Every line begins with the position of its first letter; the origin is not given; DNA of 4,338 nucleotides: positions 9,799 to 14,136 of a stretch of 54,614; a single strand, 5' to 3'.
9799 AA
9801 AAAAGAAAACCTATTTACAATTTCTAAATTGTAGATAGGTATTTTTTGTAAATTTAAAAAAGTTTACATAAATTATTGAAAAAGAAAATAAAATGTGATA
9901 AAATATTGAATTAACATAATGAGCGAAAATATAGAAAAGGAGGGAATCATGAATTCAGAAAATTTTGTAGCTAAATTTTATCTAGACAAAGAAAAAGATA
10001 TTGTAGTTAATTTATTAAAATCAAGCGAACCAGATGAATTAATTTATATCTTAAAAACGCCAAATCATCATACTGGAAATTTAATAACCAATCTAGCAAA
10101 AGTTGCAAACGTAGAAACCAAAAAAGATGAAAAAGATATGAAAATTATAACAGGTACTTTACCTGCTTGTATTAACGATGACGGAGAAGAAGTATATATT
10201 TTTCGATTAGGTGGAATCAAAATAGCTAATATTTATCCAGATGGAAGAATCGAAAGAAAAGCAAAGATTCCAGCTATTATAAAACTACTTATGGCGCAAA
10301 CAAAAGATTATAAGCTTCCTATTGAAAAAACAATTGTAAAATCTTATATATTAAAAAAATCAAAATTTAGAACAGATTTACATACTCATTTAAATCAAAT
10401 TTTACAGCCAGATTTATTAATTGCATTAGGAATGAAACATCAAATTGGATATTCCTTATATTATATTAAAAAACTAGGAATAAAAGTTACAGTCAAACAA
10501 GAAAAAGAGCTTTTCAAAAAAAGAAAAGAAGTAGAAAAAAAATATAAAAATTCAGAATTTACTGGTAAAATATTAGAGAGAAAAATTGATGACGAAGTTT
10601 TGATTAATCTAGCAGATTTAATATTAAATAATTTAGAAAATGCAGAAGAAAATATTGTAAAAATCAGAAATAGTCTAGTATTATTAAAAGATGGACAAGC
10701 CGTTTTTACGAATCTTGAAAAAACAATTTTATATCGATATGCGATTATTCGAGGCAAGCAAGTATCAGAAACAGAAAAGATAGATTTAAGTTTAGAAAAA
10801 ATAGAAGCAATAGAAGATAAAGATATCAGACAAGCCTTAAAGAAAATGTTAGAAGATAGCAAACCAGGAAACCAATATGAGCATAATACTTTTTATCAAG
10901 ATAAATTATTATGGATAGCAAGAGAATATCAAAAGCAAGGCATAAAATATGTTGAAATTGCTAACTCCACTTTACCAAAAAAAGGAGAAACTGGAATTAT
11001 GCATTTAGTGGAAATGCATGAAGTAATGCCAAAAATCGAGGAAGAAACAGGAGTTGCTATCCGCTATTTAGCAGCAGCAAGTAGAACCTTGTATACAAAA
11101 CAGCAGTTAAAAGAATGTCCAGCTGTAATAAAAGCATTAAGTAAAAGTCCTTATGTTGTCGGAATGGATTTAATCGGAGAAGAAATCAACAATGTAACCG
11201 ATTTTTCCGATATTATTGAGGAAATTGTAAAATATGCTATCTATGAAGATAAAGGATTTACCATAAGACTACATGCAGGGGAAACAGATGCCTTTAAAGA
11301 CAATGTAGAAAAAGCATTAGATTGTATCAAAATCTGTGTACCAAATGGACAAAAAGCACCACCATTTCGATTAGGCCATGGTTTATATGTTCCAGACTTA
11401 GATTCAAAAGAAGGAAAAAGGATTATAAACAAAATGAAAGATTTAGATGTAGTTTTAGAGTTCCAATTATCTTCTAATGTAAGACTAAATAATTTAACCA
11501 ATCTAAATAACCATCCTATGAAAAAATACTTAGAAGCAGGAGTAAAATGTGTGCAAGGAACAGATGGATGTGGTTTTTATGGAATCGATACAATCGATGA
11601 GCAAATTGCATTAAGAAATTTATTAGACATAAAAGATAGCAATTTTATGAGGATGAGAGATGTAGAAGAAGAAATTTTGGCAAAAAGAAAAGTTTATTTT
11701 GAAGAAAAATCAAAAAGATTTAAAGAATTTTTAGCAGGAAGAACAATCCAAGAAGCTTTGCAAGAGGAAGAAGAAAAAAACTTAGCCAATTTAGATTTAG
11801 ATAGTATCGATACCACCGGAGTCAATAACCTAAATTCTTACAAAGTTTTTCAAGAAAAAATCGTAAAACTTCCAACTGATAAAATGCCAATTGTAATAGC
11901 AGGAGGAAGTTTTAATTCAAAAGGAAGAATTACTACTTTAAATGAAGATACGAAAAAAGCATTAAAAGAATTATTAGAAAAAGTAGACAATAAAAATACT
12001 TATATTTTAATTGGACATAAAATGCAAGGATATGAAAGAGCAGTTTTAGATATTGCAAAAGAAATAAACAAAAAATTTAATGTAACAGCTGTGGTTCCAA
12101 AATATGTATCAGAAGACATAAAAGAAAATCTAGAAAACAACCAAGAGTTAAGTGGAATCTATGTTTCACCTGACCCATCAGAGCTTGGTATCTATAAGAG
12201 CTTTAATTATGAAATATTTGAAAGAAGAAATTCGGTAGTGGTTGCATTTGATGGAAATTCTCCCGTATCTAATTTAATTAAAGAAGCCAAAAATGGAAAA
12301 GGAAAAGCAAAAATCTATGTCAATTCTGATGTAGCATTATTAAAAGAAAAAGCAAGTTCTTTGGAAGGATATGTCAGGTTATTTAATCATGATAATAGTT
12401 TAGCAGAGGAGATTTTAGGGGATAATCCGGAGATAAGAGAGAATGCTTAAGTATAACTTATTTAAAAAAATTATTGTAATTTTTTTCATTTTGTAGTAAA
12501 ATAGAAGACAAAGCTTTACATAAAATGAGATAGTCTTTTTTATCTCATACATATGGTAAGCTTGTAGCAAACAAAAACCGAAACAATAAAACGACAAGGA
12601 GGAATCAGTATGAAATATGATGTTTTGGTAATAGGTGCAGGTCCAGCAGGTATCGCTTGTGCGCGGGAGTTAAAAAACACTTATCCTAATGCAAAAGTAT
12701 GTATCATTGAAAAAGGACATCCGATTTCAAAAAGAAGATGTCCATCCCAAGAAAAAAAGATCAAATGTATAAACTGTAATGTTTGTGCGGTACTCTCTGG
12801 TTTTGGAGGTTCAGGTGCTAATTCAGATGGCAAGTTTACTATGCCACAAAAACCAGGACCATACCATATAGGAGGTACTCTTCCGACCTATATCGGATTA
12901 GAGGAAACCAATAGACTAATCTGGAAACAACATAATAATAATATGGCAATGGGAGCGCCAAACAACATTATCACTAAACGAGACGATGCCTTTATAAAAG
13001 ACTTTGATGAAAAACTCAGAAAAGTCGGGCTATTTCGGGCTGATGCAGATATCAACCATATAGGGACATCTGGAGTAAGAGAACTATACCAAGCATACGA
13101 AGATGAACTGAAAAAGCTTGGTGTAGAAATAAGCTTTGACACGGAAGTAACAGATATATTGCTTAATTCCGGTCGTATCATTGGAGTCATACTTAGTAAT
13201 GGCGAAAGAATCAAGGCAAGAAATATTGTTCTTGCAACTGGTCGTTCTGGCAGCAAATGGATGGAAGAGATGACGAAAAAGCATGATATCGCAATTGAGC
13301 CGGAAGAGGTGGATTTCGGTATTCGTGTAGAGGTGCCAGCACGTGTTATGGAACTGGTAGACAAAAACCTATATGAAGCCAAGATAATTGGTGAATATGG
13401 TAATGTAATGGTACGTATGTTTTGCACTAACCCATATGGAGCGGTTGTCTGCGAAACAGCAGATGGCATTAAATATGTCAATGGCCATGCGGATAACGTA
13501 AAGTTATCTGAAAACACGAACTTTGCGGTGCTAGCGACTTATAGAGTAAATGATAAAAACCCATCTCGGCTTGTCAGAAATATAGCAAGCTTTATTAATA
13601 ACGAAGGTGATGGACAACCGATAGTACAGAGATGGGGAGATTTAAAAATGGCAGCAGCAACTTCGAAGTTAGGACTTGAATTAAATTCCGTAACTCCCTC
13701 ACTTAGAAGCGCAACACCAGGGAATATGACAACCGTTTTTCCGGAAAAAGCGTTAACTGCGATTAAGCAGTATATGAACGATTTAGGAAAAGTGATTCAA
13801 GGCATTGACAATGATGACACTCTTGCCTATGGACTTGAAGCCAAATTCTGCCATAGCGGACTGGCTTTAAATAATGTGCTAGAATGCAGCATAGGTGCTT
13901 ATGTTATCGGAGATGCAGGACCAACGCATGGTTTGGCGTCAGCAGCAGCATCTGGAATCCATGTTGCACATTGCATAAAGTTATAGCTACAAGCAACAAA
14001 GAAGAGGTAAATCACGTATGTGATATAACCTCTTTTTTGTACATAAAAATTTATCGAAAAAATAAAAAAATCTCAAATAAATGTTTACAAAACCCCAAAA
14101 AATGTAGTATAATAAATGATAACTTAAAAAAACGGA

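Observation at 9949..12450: Large adenosine-deaminase-fold protein fused to a SLOG/LOG-like nucleotide-sensor-type domain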

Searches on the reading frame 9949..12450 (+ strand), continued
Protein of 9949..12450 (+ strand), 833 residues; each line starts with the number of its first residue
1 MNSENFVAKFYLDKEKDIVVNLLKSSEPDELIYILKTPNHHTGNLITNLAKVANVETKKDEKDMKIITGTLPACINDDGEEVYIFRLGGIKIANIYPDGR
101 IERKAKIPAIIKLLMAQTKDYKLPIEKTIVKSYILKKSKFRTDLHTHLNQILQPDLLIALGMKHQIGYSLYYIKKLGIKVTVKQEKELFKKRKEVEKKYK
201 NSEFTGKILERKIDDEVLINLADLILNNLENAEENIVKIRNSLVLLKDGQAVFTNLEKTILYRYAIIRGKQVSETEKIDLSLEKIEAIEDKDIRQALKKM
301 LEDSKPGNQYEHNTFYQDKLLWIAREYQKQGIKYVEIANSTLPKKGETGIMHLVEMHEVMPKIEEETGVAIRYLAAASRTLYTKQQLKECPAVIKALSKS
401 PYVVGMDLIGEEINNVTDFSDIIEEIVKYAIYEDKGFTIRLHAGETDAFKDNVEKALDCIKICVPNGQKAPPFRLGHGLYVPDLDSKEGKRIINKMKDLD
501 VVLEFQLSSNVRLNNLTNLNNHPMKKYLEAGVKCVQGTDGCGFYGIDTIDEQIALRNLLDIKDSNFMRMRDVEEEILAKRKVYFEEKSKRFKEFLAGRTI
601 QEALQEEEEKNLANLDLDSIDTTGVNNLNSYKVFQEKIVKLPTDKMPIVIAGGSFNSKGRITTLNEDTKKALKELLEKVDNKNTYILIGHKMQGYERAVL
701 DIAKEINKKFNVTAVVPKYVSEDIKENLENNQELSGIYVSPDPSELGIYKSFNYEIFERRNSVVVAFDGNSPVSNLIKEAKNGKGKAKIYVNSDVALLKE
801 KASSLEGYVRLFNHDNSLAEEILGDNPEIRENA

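Call 116: search_dna_similar(query=L013:7082-7813:-, collection=phages, mode=protein, max_rows=10, max_evalue=0.001)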
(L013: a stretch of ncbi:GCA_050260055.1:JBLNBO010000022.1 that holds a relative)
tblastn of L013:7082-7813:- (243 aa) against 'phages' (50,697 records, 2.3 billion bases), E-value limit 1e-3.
Records with a match: 4; places in all: 4; records where one place covers at least 80% of the query: 0.
Best place of each record, by identity: <60% 4.
By first word of the organism name: Xanthomonas 2; Yersinia 1; Vibrio 1.
By host as written in the record: Xanthomonas citri 1; Yersinia enterocolitica serotype O:9 1; Xanthomonas oryzae pv. oryzae 1; Vibrio coralliilyticus RE98 1.
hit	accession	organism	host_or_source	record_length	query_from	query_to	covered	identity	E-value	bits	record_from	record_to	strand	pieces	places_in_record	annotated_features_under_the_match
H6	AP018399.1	Xanthomonas phage XacN1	Xanthomonas citri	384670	27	180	63%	28.7%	2e-6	54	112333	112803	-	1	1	hypothetical protein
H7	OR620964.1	Yersinia phage fHe-Yen9-02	Yersinia enterocolitica serotype O:9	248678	52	179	53%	33.8%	2e-8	60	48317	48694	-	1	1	hypothetical protein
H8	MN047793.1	Xanthomonas phage Xoo-sp13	Xanthomonas oryzae pv. oryzae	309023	56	180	51%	31.1%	5e-8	59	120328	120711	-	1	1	hypothetical protein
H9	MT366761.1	Vibrio phage vB_VcorM_GR11A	Vibrio coralliilyticus RE98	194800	47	179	55%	28.1%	2e-4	48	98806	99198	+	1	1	hypothetical protein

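Call 117: search_dna_similar(query=L022:5795-6268:+, collection=phages, mode=protein, max_rows=10, max_evalue=0.001)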
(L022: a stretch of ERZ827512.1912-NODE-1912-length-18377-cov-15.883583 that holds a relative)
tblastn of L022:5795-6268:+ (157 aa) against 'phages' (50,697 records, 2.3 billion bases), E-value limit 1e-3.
No match.

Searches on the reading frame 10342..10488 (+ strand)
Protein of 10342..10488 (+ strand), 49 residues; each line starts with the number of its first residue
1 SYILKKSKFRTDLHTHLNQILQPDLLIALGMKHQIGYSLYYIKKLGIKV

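Call 109: search_solved_structures(query=window:10342-10488:+, max_evalue=10, show_alignments=5)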
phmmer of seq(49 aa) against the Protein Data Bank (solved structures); distinct sequences matched with E-value up to 10: 7.
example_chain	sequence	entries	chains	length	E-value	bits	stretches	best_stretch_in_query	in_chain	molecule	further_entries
3jro_C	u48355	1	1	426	0.064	17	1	3-36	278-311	Nucleoporin NUP84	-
7tbj_U1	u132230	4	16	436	0.067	17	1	3-36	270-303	NUP107 NTD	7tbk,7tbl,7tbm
4xmm_F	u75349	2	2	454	0.07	16.9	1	3-36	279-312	Nucleoporin NUP84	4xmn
3iko_C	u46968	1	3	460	0.072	16.9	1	3-36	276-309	Nucleoporin NUP84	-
7tbi_R1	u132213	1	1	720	0.12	16.2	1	3-36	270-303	Nup84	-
6x02_A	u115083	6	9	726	0.12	16.2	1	3-36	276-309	Nucleoporin NUP84 | Nup84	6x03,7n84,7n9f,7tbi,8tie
3ou8_A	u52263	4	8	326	0.6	14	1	10-36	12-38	Adenosine deaminase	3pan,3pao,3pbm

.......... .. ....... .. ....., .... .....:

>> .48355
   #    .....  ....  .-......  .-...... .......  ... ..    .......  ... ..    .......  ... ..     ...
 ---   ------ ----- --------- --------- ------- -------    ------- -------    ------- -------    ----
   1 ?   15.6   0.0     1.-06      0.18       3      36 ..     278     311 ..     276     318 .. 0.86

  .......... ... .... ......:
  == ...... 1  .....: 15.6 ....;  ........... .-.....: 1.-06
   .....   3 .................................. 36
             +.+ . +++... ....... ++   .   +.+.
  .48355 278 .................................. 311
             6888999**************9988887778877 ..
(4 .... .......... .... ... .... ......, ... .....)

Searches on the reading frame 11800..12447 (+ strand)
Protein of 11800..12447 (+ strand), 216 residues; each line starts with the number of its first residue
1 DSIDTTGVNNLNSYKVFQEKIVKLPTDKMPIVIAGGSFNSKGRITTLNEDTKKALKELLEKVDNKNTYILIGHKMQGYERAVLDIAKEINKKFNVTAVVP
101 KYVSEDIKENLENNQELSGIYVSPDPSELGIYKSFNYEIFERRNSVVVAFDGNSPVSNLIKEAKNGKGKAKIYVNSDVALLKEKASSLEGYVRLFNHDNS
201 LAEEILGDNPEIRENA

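Call 12: find_homologous_proteins(query=window:11800-12447:+, max_evalue=0.01)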
Query seq(216 aa) (216 aa): 338 proteins with E <= 0.01 among 948 candidates; the best 120 are listed.
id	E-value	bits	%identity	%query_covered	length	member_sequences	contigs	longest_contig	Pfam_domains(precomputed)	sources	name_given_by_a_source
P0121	2.4e-105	369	83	95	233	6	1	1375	-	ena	-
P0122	2.2e-103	362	79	99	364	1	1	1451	PF00962.29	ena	-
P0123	2.8e-103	362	83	95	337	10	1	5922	-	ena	-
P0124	2.5e-102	359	79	97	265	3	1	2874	-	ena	-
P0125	4.1e-99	348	79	94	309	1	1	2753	-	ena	-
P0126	1.4e-92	327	75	93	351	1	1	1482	-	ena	-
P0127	2.4e-92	326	79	88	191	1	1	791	-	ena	-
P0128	2.9e-85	303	86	77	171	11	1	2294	-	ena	-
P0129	1.9e-79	284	64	94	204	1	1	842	-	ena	-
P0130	2.6e-79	284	63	94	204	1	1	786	-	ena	-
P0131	4.4e-76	273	62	95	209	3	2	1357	-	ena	-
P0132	1.5e-75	271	62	95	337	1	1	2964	PF00962.29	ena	-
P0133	2.4e-75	271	63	96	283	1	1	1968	-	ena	-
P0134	3.7e-75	270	62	95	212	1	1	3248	-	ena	-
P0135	3.2e-74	267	61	96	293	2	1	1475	-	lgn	-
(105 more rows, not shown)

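Call 30: search_solved_structures(query=A2, max_evalue=10, show_alignments=3)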
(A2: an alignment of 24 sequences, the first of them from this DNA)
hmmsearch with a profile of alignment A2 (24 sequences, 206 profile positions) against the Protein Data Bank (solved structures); distinct sequences matched with E-value up to 10: 10.
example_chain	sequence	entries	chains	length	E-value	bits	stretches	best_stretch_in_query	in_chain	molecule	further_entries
6xrs_A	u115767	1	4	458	0.0065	18.9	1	33-86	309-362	GTPase Der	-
2l82_A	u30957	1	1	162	0.01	18.3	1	77-193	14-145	DESIGNED PROTEIN OR32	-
6co7_A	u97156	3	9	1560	0.36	13.2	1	55-102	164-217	Predicted protein | Transient receptor potential cation channel subfamily M member-like 2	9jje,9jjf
9vjn_A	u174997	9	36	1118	0.41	13.1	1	26-91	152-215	Transient receptor potential cation channel subfamily M member 8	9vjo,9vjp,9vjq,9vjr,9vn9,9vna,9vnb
8e4l_A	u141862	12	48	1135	0.49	12.8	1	26-91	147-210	Transient receptor potential cation channel subfamily M member 8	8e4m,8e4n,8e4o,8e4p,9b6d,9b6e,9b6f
7wra_A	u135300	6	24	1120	0.49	12.8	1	26-91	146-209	Transient receptor potential cation channel subfamily M member 8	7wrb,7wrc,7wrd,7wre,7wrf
2hiv_A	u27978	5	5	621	0.57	12.6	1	135-195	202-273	Thermostable DNA ligase | DNA ligase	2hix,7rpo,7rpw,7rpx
8bdc_A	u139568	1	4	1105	0.58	12.6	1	26-85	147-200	Transient receptor potential cation channel subfamily M member 8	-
9zcu_A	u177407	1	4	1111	0.59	12.5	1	26-85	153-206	Transient receptor potential cation channel subfamily M member 8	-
9p8y_A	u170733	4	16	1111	0.59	12.5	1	26-85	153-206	Transient receptor potential cation channel subfamily M member 8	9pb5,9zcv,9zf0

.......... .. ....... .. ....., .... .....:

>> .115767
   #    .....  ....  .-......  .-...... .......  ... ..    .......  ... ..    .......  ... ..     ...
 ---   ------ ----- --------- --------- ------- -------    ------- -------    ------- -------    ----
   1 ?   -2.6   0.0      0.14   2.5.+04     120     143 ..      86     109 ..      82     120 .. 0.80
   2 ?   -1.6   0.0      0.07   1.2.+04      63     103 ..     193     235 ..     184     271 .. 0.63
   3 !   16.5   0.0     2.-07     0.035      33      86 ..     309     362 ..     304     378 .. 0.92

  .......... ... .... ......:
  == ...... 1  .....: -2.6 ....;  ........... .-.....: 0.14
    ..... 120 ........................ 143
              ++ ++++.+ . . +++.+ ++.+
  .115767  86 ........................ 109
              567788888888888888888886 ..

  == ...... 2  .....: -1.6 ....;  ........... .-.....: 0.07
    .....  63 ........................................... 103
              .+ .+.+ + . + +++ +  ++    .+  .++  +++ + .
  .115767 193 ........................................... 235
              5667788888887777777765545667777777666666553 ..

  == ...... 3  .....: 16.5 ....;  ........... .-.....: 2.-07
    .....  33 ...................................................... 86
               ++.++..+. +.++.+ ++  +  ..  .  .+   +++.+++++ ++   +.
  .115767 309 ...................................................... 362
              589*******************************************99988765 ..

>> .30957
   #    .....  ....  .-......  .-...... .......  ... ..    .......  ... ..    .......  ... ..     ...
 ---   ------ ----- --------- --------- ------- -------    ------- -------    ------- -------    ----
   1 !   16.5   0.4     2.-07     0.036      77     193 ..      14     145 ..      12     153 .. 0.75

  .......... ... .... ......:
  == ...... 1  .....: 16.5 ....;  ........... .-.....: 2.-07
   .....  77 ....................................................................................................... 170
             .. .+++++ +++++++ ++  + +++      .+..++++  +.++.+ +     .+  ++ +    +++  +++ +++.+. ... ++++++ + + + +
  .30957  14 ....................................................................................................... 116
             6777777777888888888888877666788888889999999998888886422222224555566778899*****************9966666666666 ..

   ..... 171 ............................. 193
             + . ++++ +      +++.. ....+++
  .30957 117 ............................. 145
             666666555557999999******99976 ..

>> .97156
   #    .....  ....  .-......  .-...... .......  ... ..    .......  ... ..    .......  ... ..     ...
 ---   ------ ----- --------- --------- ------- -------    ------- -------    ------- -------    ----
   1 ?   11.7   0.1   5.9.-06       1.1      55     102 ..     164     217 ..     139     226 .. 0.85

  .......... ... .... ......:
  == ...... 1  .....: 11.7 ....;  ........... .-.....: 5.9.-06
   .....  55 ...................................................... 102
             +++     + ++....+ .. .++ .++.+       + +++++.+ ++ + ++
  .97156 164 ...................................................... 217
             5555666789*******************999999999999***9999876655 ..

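Call 31: search_protein_families(library=pfam, alignment_id=A2, max_evalue=1)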
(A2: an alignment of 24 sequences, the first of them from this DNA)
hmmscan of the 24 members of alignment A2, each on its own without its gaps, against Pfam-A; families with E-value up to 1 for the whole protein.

A. member 1, seq(203 aa): 2 families
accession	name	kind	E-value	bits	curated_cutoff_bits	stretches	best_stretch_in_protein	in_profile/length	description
PF15648.12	Tox-REase-5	-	0.17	12.9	25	1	122-153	15-46/95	Restriction endonuclease fold toxin 5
PF18041.7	MapZ_EC1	-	0.36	11.6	33.1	1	40-92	47-98/129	MapZ extracellular domain 1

B. families by the number of members that match (of 24 scanned): 26 families (the first 25 are shown)
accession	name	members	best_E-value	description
PF18171.6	LSDAT_prok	12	3.7e-07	SLOG in TRPM, prokaryote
PF10686.14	YAcAr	3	0.00013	YspA, cpYpsA-related SLOG family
PF01202.28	SKI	3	0.052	Shikimate kinase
PF18139.7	LSDAT_euk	2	0.00087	SLOG in TRPM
PF15648.12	Tox-REase-5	2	0.0083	Restriction endonuclease fold toxin 5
PF18306.6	LDcluster4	2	0.019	SLOG cluster4 family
PF04123.18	DUF373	1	0.0018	Domain of unknown function (DUF373)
PF24524.1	DUF7596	1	0.0092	Domain of unknown function (DUF7596)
PF09066.15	B2-adapt-app_C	1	0.01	Beta2-adaptin appendage, C-terminal sub-domain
PF17035.10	BET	1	0.016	Bromodomain extra-terminal - transcription regulation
PF05397.17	Med15_fungi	1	0.028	Mediator complex subunit 15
PF14379.11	Myb_CC_LHEQLE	1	0.039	MYB-CC type transfactor, LHEQLE motif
PF01884.23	PcrB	1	0.055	PcrB family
PF00838.24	TCTP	1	0.058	Translationally controlled tumour protein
PF05908.16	Gamma_PGA_hydro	1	0.061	Poly-gamma-glutamate hydrolase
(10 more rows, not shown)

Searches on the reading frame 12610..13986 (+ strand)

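Call 5: search_protein_families(library=pfam, proteins=[window:12610-13986:+], max_evalue=0.1)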
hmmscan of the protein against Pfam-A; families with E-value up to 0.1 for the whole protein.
window:12610-13986:+ (458 aa): 16 families
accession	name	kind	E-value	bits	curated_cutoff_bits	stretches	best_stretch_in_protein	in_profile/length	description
PF07992.20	Pyr_redox_2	-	3.7e-15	56.6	26.1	2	3-46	1-42/291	Pyridine nucleotide-disulphide oxidoreductase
PF01266.30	DAO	-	5.4e-13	49.6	27.9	2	157-221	149-213/353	FAD dependent oxidoreductase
PF00890.30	FAD_binding_2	-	2.7e-11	43.8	20.4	2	4-38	1-33/414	FAD binding domain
PF03486.20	HI0933_like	-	9.5e-11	42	50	2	4-41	2-37/244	HI0933-like protein Rossmann domain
PF13738.12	Pyr_redox_3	-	3.5e-08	33.5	30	1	6-38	1-32/305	Pyridine nucleotide-disulphide oxidoreductase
PF01134.28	GIDA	-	2.1e-07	30.8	22.1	1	176-218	114-158/391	Glucose inhibited division protein A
PF05834.18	Lycopene_cycl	-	1.7e-06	27.8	23.4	1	4-38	1-35/380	Lycopene cyclase protein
PF21688.3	FAD-depend_C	-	4.9e-06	27.3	27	1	268-412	46-196/197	FAD-dependent protein, C-terminal domain-like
PF01946.23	Thi4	-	5.5e-06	26.2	26.2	1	2-35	17-49/235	Thi4 family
PF13454.12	NAD_binding_9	-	7.8e-06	26.4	21.8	1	7-55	2-52/155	FAD-NAD(P)-binding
PF12831.13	FAD_oxidored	-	3.9e-05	23.6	27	1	4-36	1-31/416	FAD dependent oxidoreductase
PF13450.12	NAD_binding_8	-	4.1e-05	24.2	21.9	1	7-38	1-30/68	NAD(P)-binding Rossmann-like domain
PF00070.33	Pyr_redox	-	0.00042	21.2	22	0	5-39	2-34/82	Pyridine nucleotide-disulphide oxidoreductase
PF01593.30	Amino_oxidase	-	0.00049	19.9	19.8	1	144-216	199-260/443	Flavin containing amine oxidoreductase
PF01494.25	FAD_binding_3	-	0.0011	18.7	22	1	2-24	1-23/349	FAD binding domain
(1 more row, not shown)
